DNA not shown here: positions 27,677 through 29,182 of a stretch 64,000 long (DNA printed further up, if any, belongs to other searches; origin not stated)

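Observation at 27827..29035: Unusual HddC (nucleotidyltransferase) - GmhB (heptose bisphosphate phosphatase) gene fusion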

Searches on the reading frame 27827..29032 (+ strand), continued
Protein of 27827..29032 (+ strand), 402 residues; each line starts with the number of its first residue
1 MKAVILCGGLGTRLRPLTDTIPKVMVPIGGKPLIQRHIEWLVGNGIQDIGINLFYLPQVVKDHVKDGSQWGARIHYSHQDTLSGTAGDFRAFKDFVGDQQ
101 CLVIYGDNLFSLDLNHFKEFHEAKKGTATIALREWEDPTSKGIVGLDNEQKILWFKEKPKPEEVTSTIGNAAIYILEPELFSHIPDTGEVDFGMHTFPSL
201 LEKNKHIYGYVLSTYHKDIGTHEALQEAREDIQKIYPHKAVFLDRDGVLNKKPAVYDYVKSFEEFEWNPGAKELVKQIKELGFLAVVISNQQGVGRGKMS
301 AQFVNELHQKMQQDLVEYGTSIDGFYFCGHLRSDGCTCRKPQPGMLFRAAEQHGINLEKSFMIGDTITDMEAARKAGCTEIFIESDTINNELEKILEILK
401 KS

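Call 9: find_encoding_contigs(protein=P0001, flank=10000, max_places=3)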
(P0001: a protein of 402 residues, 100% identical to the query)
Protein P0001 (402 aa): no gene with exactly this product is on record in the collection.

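Call 10: search_solved_structures(query=window:27827-29032:+, max_evalue=0.00001)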
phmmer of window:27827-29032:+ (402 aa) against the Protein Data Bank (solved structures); distinct sequences matched with E-value up to 0.00001: 67 (the best 60 are shown).
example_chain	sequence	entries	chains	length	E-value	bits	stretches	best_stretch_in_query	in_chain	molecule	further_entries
8x7s_B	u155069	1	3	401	4e-36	128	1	1-221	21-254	UTP--glucose-1-phosphate uridylyltransferase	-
3l8h_A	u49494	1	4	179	1.1e-25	93.7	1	239-385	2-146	Putative haloacid dehalogenase-like hydrolase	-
4pnh_A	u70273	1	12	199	4.3e-25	91.7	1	238-377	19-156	D,D-heptose 1,7-bisphosphate phosphatase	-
3l8e_A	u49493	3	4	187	6.4e-25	91.2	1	240-383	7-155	D,D-heptose 1,7-bisphosphate phosphatase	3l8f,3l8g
2gmw_A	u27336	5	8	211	6.9e-25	91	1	239-383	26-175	D,D-heptose 1,7-bisphosphate phosphatase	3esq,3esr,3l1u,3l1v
3hl3_A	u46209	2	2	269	6.5e-24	87.8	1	1-229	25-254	Glucose-1-phosphate thymidylyltransferase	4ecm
8yre_D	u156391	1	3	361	1.3e-23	86.8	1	1-221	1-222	Mannose-1-phosphate guanylyltransferase 1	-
7x8j_A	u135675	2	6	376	1.4e-23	86.7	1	1-221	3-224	Mannose-1-phosphate guanylyltransferase 1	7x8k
5ify_A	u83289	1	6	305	1.8e-22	83.1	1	2-163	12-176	Glucose-1-phosphate thymidylyltransferase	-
7d72_K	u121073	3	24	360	1.1e-21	80.5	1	1-221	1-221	Mannose-1-phosphate guanyltransferase beta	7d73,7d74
1lvw_A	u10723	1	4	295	2.3e-21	79.4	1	1-240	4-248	glucose-1-phosphate thymidylyltransferase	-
7whr_B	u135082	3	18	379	2.3e-21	79.4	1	1-221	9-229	Nucleotidyl transferase family protein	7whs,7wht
6n0u_A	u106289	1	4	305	5.1e-21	78.3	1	2-179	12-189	Glucose-1-phosphate thymidylyltransferase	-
1h5s_A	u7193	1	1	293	1e-20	77.3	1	2-177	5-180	Glucose-1-phosphate thymidylyltransferase 1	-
1h5r_B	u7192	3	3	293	1e-20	77.3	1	2-179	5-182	GLUCOSE-1-PHOSPHATE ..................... | Glucose-1-phosphate thymidylyltransferase 1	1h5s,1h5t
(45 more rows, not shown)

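Call 22: find_encoding_contigs(protein=P0003, flank=10000, max_places=2)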
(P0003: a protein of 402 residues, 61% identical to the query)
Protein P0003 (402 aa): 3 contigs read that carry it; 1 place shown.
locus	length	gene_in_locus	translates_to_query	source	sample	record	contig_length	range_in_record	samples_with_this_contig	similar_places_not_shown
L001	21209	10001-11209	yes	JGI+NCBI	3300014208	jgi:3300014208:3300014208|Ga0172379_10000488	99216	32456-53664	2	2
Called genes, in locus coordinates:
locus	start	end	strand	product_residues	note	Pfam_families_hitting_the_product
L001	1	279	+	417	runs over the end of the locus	PF13489:Methyltransf_23 (weak), PF00535:Glycos_transf_2, PF10111:Glyco_tranf_2_2 (weak)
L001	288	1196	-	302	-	PF02475:TRM5-TYW2_MTfase (faint), PF05575:V_cholerae_RfbT (weak), PF05050:Methyltransf_21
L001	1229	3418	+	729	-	PF00535:Glycos_transf_2, PF13231:PMT_2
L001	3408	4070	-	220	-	PF01209:Ubie_methyltran, PF13489:Methyltransf_23, PF05175:MTS (weak), PF13847:Methyltransf_31, PF08241:Methyltransf_11, PF08242:Methyltransf_12, PF13649:Methyltransf_25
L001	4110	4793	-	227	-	PF00535:Glycos_transf_2, PF10111:Glyco_tranf_2_2 (weak), PF13641:Glyco_tranf_2_3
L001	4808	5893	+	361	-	PF13231:PMT_2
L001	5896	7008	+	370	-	PF00534:Glycos_transf_1, PF13692:Glyco_trans_1_4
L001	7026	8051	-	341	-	PF00535:Glycos_transf_2, PF10111:Glyco_tranf_2_2, PF13641:Glyco_tranf_2_3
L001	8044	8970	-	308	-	PF00288:GHMP_kinases_N, PF08544:GHMP_kinases_C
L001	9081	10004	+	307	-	PF01073:3Beta_HSD, PF01370:Epimerase, PF02719:Polysacc_synt_2, PF04321:RmlD_sub_bind (weak), PF05368:NmrA, PF16363:GDP_Man_Dehyd, PF13460:NAD_binding_10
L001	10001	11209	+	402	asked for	PF00483:NTP_transferase, PF12804:NTP_transf_3 (weak), PF00702:Hydrolase (weak), PF08645:PNK3P, PF13242:Hydrolase_like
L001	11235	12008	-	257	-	PF01531:Glyco_transf_11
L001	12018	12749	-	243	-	PF13489:Methyltransf_23, PF13847:Methyltransf_31, PF08241:Methyltransf_11, PF08242:Methyltransf_12, PF13649:Methyltransf_25 (weak)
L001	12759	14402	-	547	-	PF00535:Glycos_transf_2, PF10111:Glyco_tranf_2_2 (weak), PF13641:Glyco_tranf_2_3, PF03269:DUF268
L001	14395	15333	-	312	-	PF02353:CMAS (weak), PF13489:Methyltransf_23, PF07021:MetW, PF08241:Methyltransf_11, PF08242:Methyltransf_12, PF13649:Methyltransf_25, PF13847:Methyltransf_31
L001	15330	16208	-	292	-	-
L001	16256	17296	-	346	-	PF00852:Glyco_transf_10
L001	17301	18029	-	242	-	PF05050:Methyltransf_21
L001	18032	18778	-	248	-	PF05050:Methyltransf_21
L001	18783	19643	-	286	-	PF01531:Glyco_transf_11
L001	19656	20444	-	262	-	PF05050:Methyltransf_21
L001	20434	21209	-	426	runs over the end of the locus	PF00005:ABC_tran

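Call 23: find_encoding_contigs(protein=P0008, flank=10000, max_places=2)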
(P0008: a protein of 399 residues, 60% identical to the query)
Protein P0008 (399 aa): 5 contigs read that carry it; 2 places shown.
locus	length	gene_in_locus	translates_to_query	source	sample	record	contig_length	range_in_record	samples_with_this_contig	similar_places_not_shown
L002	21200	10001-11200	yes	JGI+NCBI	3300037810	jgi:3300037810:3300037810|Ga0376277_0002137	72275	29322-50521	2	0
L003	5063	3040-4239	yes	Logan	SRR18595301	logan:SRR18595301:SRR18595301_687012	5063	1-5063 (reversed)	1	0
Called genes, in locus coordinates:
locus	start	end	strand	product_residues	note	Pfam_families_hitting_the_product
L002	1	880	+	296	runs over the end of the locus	PF12804:NTP_transf_3 (weak)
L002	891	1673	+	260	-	PF00483:NTP_transferase (weak), PF12804:NTP_transf_3 (weak)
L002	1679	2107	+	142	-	PF04138:GtrA_DPMS_TM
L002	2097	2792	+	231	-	PF05711:TylF, PF13578:Methyltransf_24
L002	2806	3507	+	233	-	PF00535:Glycos_transf_2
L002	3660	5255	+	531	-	-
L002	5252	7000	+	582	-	-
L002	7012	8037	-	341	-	PF00535:Glycos_transf_2, PF10111:Glyco_tranf_2_2, PF13641:Glyco_tranf_2_3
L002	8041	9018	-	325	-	PF00288:GHMP_kinases_N, PF08544:GHMP_kinases_C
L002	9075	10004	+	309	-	PF01073:3Beta_HSD, PF01370:Epimerase, PF02719:Polysacc_synt_2, PF05368:NmrA, PF16363:GDP_Man_Dehyd, PF13460:NAD_binding_10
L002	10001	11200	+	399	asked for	PF00483:NTP_transferase, PF12804:NTP_transf_3, PF00702:Hydrolase (weak), PF13419:HAD_2 (faint), PF08645:PNK3P, PF13242:Hydrolase_like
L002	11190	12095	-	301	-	PF13489:Methyltransf_23, PF01209:Ubie_methyltran (weak), PF07021:MetW, PF13649:Methyltransf_25, PF13847:Methyltransf_31, PF08241:Methyltransf_11, PF08242:Methyltransf_12 (weak)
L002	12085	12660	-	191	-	PF13580:SIS_2, PF01380:SIS (weak)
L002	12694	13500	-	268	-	PF01531:Glyco_transf_11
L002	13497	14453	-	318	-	PF00535:Glycos_transf_2, PF10111:Glyco_tranf_2_2, PF13641:Glyco_tranf_2_3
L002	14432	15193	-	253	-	PF02353:CMAS (weak), PF13489:Methyltransf_23, PF13847:Methyltransf_31, PF08241:Methyltransf_11, PF08242:Methyltransf_12, PF13649:Methyltransf_25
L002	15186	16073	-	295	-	PF01973:MptE-like (weak)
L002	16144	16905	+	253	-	PF00977:His_biosynth, PF05690:ThiG (faint), PF01207:Dus (faint)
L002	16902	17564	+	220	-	PF07685:GATase_3 (weak), PF00117:GATase, PF01174:SNO (weak)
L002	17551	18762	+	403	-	-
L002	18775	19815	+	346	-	PF03102:NeuB, PF08666:SAF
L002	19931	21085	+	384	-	PF02350:Epimerase_2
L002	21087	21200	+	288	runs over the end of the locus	PF02719:Polysacc_synt_2 (faint), PF01370:Epimerase, PF04321:RmlD_sub_bind (weak), PF16363:GDP_Man_Dehyd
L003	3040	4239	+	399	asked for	PF00483:NTP_transferase, PF12804:NTP_transf_3, PF00702:Hydrolase (weak), PF13419:HAD_2 (faint), PF08645:PNK3P, PF13242:Hydrolase_like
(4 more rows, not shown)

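Call 26: find_encoding_contigs(protein=P0084, flank=8000, max_places=1)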
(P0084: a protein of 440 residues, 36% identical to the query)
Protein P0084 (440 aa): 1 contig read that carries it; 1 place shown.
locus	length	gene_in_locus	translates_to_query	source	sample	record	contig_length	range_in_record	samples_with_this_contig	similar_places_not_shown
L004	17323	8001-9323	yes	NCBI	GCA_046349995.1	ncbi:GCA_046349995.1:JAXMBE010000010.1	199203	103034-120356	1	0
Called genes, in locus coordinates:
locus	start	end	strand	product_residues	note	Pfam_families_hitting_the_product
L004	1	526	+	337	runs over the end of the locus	PF01073:3Beta_HSD, PF01370:Epimerase, PF04321:RmlD_sub_bind, PF16363:GDP_Man_Dehyd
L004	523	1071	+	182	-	PF00908:dTDP_sugar_isom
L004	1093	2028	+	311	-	PF01370:Epimerase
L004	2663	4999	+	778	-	PF02706:Wzz (weak), PF01656:CbiA (faint), PF10609:ParA (weak), PF13614:AAA_31 (weak)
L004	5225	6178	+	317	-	PF09721:Exosortase_EpsH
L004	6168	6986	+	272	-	PF03808:Glyco_tran_WecG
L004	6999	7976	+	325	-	PF00288:GHMP_kinases_N, PF08544:GHMP_kinases_C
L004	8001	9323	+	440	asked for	PF00483:NTP_transferase, PF12804:NTP_transf_3, PF13344:Hydrolase_6 (weak), PF00702:Hydrolase, PF13242:Hydrolase_like, PF13419:HAD_2 (weak)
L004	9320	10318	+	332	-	PF01073:3Beta_HSD, PF01370:Epimerase, PF02719:Polysacc_synt_2, PF04321:RmlD_sub_bind, PF13460:NAD_binding_10, PF16363:GDP_Man_Dehyd, PF07993:NAD_binding_4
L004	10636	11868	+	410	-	PF13579:Glyco_trans_4_4 (weak), PF13439:Glyco_transf_4, PF20706:GT4-conflict, PF00534:Glycos_transf_1, PF13692:Glyco_trans_1_4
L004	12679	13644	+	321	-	PF07963:N_methyl, PF07596:SBP_bac_10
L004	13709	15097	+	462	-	PF03929:PepSY_TM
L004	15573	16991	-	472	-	PF00078:RVT_1, PF08388:GIIM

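Call 27: find_encoding_contigs(protein=P0114, flank=8000, max_places=1)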
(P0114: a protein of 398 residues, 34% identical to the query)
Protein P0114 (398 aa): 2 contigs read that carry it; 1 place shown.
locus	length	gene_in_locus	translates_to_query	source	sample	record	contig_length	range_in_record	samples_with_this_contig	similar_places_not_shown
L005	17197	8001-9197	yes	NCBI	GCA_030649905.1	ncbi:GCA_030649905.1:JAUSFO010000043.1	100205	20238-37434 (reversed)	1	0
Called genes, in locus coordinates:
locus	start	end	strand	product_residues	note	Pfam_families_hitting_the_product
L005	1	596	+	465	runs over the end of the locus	PF02310:B12-binding, PF04055:Radical_SAM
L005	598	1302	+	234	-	PF00535:Glycos_transf_2, PF10111:Glyco_tranf_2_2, PF13641:Glyco_tranf_2_3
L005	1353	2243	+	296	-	PF13489:Methyltransf_23, PF08241:Methyltransf_11, PF08242:Methyltransf_12, PF13649:Methyltransf_25, PF13847:Methyltransf_31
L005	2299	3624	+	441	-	PF01266:DAO (weak), PF01593:Amino_oxidase (faint), PF13450:NAD_binding_8, PF03275:GLF (faint)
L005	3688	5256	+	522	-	PF01943:Polysacc_synt, PF13440:Polysacc_synt_3, PF01554:MatE (weak)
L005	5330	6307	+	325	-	PF00288:GHMP_kinases_N, PF08544:GHMP_kinases_C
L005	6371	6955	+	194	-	PF13580:SIS_2, PF01380:SIS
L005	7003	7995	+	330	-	PF01073:3Beta_HSD, PF01370:Epimerase, PF02719:Polysacc_synt_2 (weak), PF04321:RmlD_sub_bind, PF16363:GDP_Man_Dehyd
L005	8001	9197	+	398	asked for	PF00483:NTP_transferase, PF12804:NTP_transf_3 (faint), PF00702:Hydrolase (weak), PF13419:HAD_2 (faint), PF08645:PNK3P, PF13242:Hydrolase_like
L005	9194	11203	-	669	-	PF02310:B12-binding, PF04055:Radical_SAM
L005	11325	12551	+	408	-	PF08421:Methyltransf_13, PF13489:Methyltransf_23, PF08241:Methyltransf_11 (faint), PF08242:Methyltransf_12 (faint), PF13649:Methyltransf_25 (faint), PF08484:Methyltransf_14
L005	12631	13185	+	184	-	PF00908:dTDP_sugar_isom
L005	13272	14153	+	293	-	PF01370:Epimerase, PF16363:GDP_Man_Dehyd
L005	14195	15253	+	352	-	PF00155:Aminotran_1_2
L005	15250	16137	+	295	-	PF01073:3Beta_HSD, PF01370:Epimerase, PF02719:Polysacc_synt_2, PF04321:RmlD_sub_bind, PF16363:GDP_Man_Dehyd, PF07993:NAD_binding_4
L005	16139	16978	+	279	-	PF13489:Methyltransf_23, PF08241:Methyltransf_11 (weak), PF08242:Methyltransf_12 (weak)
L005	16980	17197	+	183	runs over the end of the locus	PF00908:dTDP_sugar_isom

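Call 28: find_encoding_contigs(protein=P0118, flank=8000, max_places=1)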
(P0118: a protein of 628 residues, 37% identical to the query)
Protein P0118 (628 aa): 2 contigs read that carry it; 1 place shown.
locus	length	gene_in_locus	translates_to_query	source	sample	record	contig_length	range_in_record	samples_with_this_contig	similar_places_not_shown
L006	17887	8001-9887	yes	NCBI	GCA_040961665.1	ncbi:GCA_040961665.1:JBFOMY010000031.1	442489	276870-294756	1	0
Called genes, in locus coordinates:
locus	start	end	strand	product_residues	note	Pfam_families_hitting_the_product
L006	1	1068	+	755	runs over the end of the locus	PF00330:Aconitase, PF00694:Aconitase_C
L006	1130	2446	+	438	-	PF11700:ATG22, PF07690:MFS_1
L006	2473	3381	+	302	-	PF01745:IPT, PF01715:IPPT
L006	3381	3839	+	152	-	PF00293:NUDIX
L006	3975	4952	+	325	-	PF13181:TPR_8 (faint), PF13424:TPR_12 (faint), PF13428:TPR_14 (faint), PF13431:TPR_17 (faint)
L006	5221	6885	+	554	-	PF13522:GATase_6, PF13537:GATase_7, PF12481:DUF3700, PF00733:Asn_synthase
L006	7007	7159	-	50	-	-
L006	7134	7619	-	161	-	PF01797:Y1_Tnp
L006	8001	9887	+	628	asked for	PF00483:NTP_transferase, PF12804:NTP_transf_3, PF00702:Hydrolase (weak), PF08645:PNK3P (weak), PF13242:Hydrolase_like, PF13419:HAD_2, PF00485:PRK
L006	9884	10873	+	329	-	PF00288:GHMP_kinases_N, PF08544:GHMP_kinases_C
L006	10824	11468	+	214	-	PF13580:SIS_2, PF01380:SIS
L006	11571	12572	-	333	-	PF00535:Glycos_transf_2, PF10111:Glyco_tranf_2_2, PF13641:Glyco_tranf_2_3, PF13632:Glyco_trans_2_3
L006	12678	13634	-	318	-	PF00535:Glycos_transf_2, PF10111:Glyco_tranf_2_2 (weak)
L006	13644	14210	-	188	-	PF13858:DUF4199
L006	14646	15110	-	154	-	PF13669:Glyoxalase_4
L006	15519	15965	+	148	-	PF08241:Methyltransf_11, PF08242:Methyltransf_12, PF13489:Methyltransf_23, PF13649:Methyltransf_25, PF01209:Ubie_methyltran (weak), PF13847:Methyltransf_31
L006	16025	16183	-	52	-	-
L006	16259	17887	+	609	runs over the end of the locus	PF00920:ILVD_EDD_N, PF24877:ILV_EDD_C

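Call 31: find_encoding_contigs(protein=P0017, flank=8000, max_places=1)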
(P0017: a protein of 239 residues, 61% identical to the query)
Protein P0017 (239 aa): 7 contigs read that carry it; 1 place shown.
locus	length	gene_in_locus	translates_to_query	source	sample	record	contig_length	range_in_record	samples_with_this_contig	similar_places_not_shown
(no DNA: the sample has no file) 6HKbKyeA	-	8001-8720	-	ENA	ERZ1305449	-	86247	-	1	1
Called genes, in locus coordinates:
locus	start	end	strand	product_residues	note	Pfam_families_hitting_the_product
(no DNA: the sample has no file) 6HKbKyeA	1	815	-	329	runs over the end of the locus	PF01073:3Beta_HSD, PF01370:Epimerase, PF02719:Polysacc_synt_2, PF04321:RmlD_sub_bind, PF16363:GDP_Man_Dehyd, PF07993:NAD_binding_4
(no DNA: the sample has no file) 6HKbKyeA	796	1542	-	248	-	PF00483:NTP_transferase, PF01128:IspD (weak), PF12804:NTP_transf_3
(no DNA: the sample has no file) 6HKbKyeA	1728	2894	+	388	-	-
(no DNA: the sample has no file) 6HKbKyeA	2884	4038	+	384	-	PF00534:Glycos_transf_1, PF13692:Glyco_trans_1_4, PF13524:Glyco_trans_1_2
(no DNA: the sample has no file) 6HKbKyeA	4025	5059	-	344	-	PF00535:Glycos_transf_2, PF10111:Glyco_tranf_2_2, PF13641:Glyco_tranf_2_3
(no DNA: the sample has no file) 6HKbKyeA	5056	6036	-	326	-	PF00288:GHMP_kinases_N, PF08544:GHMP_kinases_C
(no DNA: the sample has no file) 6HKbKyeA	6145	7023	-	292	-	-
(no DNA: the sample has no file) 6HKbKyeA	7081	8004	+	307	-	PF01073:3Beta_HSD, PF01370:Epimerase, PF02719:Polysacc_synt_2, PF04321:RmlD_sub_bind, PF05368:NmrA, PF13460:NAD_binding_10, PF16363:GDP_Man_Dehyd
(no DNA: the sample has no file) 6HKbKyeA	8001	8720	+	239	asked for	PF00483:NTP_transferase, PF12804:NTP_transf_3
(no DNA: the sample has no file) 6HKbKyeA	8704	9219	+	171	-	PF13419:HAD_2 (weak), PF08645:PNK3P, PF00702:Hydrolase, PF13242:Hydrolase_like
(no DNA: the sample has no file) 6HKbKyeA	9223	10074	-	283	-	PF01531:Glyco_transf_11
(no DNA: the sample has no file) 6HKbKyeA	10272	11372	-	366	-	PF00266:Aminotran_5 (weak), PF01053:Cys_Met_Meta_PP (weak), PF01212:Beta_elim_lyase (weak), PF01041:DegT_DnrJ_EryC1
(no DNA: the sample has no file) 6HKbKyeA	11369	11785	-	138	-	PF05523:FdtA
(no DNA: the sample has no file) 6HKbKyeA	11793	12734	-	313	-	PF01073:3Beta_HSD, PF01370:Epimerase, PF04321:RmlD_sub_bind, PF16363:GDP_Man_Dehyd, PF07993:NAD_binding_4 (weak)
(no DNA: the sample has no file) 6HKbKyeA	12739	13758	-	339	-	-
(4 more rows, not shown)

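Call 32: find_encoding_contigs(protein=P0010, flank=8000, max_places=1)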
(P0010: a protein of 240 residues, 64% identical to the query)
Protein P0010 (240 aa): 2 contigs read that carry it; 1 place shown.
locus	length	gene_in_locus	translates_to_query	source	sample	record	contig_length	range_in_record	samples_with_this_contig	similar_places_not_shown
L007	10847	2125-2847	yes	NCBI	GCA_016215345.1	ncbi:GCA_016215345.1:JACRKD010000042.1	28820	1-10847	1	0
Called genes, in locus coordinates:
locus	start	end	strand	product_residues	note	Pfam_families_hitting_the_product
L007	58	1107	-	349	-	PF00288:GHMP_kinases_N, PF08544:GHMP_kinases_C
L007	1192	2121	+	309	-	PF01073:3Beta_HSD, PF01370:Epimerase, PF02719:Polysacc_synt_2, PF04321:RmlD_sub_bind (weak), PF05368:NmrA, PF13460:NAD_binding_10, PF16363:GDP_Man_Dehyd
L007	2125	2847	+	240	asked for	PF00483:NTP_transferase, PF12804:NTP_transf_3 (weak)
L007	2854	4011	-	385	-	PF13439:Glyco_transf_4 (weak), PF00534:Glycos_transf_1, PF13692:Glyco_trans_1_4, PF13524:Glyco_trans_1_2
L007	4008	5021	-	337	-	PF01075:Glyco_transf_9 (weak)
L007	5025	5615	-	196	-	PF05148:Methyltransf_8 (weak), PF13847:Methyltransf_31 (faint), PF08241:Methyltransf_11, PF08242:Methyltransf_12 (faint)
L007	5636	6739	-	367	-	PF01041:DegT_DnrJ_EryC1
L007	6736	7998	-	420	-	PF08421:Methyltransf_13, PF13489:Methyltransf_23, PF08484:Methyltransf_14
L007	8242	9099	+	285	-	-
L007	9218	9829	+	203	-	PF17836:PglD_N, PF25087:GMPPB_C (faint), PF25084:LbH_EIF2B (weak), PF00132:Hexapep, PF14602:Hexapep_2 (weak)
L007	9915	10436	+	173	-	PF01230:HIT, PF11969:DcpS_C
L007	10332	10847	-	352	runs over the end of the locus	PF00534:Glycos_transf_1, PF13692:Glyco_trans_1_4, PF13524:Glyco_trans_1_2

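Call 33: find_encoding_contigs(protein=P0016, flank=8000, max_places=1)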
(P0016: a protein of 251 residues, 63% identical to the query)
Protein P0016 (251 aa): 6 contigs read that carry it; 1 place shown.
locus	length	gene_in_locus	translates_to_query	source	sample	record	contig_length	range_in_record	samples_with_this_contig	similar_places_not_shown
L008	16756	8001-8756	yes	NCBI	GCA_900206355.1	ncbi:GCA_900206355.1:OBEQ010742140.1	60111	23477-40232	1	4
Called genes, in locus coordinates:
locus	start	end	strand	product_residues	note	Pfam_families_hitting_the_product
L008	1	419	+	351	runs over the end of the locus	PF00534:Glycos_transf_1, PF13692:Glyco_trans_1_4, PF13524:Glyco_trans_1_2 (weak)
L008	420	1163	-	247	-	-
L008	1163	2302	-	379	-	PF00155:Aminotran_1_2, PF01041:DegT_DnrJ_EryC1, PF01212:Beta_elim_lyase (weak)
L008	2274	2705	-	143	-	-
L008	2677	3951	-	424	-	PF13439:Glyco_transf_4 (weak), PF00534:Glycos_transf_1, PF13692:Glyco_trans_1_4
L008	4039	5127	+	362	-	PF13439:Glyco_transf_4, PF13579:Glyco_trans_4_4 (faint), PF13692:Glyco_trans_1_4, PF13524:Glyco_trans_1_2 (weak), PF00534:Glycos_transf_1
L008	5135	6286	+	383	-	PF13439:Glyco_transf_4, PF00534:Glycos_transf_1, PF13692:Glyco_trans_1_4, PF13524:Glyco_trans_1_2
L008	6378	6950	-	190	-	PF13580:SIS_2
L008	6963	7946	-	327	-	PF00288:GHMP_kinases_N, PF08544:GHMP_kinases_C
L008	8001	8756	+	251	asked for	PF00483:NTP_transferase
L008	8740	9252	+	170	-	PF08645:PNK3P, PF13419:HAD_2 (faint), PF00702:Hydrolase (weak), PF13242:Hydrolase_like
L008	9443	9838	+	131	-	-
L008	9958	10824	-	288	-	PF01408:GFO_IDH_MocA, PF02894:GFO_IDH_MocA_C (weak)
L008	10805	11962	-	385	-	PF01073:3Beta_HSD, PF01370:Epimerase, PF16363:GDP_Man_Dehyd, PF07993:NAD_binding_4 (weak)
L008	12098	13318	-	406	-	PF08421:Methyltransf_13, PF13489:Methyltransf_23, PF08241:Methyltransf_11, PF08242:Methyltransf_12, PF13649:Methyltransf_25 (weak), PF08484:Methyltransf_14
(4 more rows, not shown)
